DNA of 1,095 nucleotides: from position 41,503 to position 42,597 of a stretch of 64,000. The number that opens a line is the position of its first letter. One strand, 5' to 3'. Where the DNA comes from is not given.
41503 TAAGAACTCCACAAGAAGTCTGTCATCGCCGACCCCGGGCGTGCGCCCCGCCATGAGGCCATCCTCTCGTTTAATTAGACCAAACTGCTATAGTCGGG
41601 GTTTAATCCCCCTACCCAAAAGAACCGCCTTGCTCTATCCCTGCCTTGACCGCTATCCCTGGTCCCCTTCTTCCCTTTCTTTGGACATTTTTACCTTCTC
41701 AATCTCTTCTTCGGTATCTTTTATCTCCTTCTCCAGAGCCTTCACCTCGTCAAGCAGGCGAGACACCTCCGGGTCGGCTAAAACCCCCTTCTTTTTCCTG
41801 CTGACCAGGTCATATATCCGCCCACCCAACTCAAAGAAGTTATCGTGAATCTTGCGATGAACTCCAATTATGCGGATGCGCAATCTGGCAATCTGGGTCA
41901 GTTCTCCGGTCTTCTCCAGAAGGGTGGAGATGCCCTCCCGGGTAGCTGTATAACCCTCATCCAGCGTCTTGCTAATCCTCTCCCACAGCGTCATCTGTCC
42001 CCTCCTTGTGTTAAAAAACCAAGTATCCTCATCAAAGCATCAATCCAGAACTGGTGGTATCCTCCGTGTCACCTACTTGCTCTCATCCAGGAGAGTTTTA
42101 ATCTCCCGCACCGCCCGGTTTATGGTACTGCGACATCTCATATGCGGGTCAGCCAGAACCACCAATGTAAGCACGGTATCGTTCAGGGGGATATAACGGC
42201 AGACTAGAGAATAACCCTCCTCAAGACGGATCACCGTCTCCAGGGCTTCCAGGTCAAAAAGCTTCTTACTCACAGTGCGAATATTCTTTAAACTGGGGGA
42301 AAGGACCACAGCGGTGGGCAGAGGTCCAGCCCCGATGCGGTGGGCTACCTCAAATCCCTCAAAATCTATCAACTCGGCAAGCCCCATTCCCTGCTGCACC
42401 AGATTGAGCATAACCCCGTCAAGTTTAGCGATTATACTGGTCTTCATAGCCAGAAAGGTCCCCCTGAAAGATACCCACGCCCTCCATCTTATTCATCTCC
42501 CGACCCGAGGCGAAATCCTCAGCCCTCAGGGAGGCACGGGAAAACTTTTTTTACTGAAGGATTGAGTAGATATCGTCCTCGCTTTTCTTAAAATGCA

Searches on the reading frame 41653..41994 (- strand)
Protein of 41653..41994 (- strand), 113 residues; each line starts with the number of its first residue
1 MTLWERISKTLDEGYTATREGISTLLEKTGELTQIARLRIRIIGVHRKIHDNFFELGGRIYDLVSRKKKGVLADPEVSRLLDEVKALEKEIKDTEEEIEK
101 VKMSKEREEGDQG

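Call 3: search_protein_families(library=pfam, proteins=[window:41653-41994:-], max_evalue=0.1)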
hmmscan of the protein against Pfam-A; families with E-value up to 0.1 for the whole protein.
window:41653-41994:- (113 aa): 0 families

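Call 4: search_protein_families(library=ncbifam, proteins=[window:41653-41994:-], max_evalue=0.1)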
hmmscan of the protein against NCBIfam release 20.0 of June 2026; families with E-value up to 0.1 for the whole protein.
window:41653-41994:- (113 aa): 1 family
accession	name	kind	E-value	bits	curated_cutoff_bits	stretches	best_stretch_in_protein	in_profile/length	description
NF033542.1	transpos_IS110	equivalog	0.038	13.1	140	1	52-105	173-214/343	IS110 family RNA-guided transposase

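Call 78: search_solved_structures(query=A11, max_evalue=1, show_alignments=1)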
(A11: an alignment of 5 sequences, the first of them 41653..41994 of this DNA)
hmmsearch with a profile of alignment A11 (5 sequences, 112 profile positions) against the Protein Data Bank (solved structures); distinct sequences matched with E-value up to 1: 32.
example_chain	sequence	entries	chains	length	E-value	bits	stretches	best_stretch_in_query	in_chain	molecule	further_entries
9bk6_A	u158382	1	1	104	0.00094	22.4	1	6-102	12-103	B10_CYTX binder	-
6wyw_A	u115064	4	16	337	0.0038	20.5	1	12-98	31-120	Glutaminase-asparaginase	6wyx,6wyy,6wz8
6wyz_A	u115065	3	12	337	0.0039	20.4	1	12-98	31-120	Glutaminase-asparaginase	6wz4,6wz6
7wbn_A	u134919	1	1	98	0.0086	19.3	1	74-106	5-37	RevCC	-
1djo_A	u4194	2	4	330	0.0087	19.3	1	12-98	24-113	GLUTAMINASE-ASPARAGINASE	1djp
4pga_A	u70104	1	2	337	0.0089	19.3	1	12-98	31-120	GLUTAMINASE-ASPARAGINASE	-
3pga_1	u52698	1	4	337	0.044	17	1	12-73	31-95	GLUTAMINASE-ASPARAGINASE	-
7yh3_A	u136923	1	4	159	0.051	16.8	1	44-87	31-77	TRAPPC3 from Thorarchaeota SMTZ1-45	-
9be4_A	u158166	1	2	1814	0.054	16.8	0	34-59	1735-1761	Linear gramicidin synthase subunit A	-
9be3_A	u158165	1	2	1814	0.062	16.6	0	34-59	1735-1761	Linear gramicidin synthase subunit A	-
9meh_A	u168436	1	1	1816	0.062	16.6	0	34-59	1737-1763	Linear gramicidin synthase subunit A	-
6mfz_A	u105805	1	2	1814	0.079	16.2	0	34-59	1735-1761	Linear gramicidin synthase subunit A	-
8bf6_A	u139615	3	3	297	0.23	14.7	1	32-109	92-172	ABC transporter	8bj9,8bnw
8rx1_G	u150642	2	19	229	0.29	14.4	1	50-98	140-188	CM1 | Ubiquitin-like protein SMT3,CDK5 regulatory subunit-associated protein 2,Microtubule-assoc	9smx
6j5i_J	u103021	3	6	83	0.34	14.2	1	73-106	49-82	ATPase inhibitor, mitochondrial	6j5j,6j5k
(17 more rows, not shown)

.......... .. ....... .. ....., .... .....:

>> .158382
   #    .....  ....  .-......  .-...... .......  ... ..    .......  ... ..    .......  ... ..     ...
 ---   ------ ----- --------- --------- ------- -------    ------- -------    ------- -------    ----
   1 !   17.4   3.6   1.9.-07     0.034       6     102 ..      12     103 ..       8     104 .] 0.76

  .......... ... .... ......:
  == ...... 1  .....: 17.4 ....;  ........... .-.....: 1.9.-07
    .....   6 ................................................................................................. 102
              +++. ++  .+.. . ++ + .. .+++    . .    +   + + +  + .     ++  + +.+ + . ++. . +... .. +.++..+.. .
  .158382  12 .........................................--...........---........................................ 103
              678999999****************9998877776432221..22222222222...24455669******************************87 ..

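Call 79: search_protein_families(library=pfam, alignment_id=A11, max_evalue=1)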
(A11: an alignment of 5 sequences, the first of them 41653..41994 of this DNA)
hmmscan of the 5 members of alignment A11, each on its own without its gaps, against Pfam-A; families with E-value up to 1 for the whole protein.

A. member 1, window:41653-41994:- (113 aa): 0 families

B. families by the number of members that match (of 5 scanned): 22 families
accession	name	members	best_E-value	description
PF14389.11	Lzipper-MIP1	4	0.0017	Leucine-zipper of ternary complex factor MIP1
PF04977.20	DivIC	2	0.067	Septum formation initiator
PF21975.1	ASNSD1-SEP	1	0.0022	ASNSD1 upstream open reading frame protein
PF17675.6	APG6_N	1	0.0061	Apg6 coiled-coil region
PF02970.22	TBCA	1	0.0087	Tubulin binding cofactor A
PF06133.16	Com_YlbF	1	0.011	Control of competence regulator ComK, YlbF/YmcA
PF17561.7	TssO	1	0.017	Type VI secretion system, TssO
PF17677.7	Glyco_hydro38C2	1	0.03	Glycosyl hydrolases family 38 C-terminal beta sandwich domain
PF01920.25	Prefoldin_2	1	0.033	Prefoldin subunit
PF00435.27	Spectrin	1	0.036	Spectrin repeat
PF12329.13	TMF_DNA_bd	1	0.038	TATA element modulatory factor 1 DNA binding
PF00170.26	bZIP_1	1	0.04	bZIP transcription factor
PF08537.15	NBP1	1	0.047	Fungal Nap binding protein NBP1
PF02724.19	CDC45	1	0.064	CDC45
PF24091.1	DUF7376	1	0.067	Family of unknown function (DUF7376)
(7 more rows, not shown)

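Call 84: find_related_loci(query=A11, collection=metagenome_contigs, flank=3500)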
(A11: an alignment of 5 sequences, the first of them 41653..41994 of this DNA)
Query A11 (113 aa) in metagenome_contigs; peptide patterns used: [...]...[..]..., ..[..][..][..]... (x = any residue, [..] = any of these).
600 stretches matched a pattern (row limit reached: there are more); 3 encode a relative of the query (tblastn E <= 1e-3); 3 distinct loci.
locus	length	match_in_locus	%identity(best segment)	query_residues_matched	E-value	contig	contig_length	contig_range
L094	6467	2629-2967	95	1-113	1e-67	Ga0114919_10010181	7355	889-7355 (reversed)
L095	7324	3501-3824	70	1-108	5e-42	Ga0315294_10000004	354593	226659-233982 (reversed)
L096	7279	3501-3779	62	2-94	3e-36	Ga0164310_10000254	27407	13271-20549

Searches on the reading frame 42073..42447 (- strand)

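Call 3: search_protein_families(library=pfam, proteins=[window:42073-42447:-], max_evalue=0.1)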
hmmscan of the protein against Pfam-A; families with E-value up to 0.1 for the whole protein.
window:42073-42447:- (124 aa): 0 families

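Call 4: search_protein_families(library=ncbifam, proteins=[window:42073-42447:-], max_evalue=0.1)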
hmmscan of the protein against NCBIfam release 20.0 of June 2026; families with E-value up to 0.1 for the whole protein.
window:42073-42447:- (124 aa): 1 family
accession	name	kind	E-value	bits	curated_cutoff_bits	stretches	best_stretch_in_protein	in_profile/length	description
NF005949.0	PRK08013.1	equivalog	0.023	13.7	620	0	66-104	185-223/401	FAD-dependent 2-octaprenylphenol hydroxylase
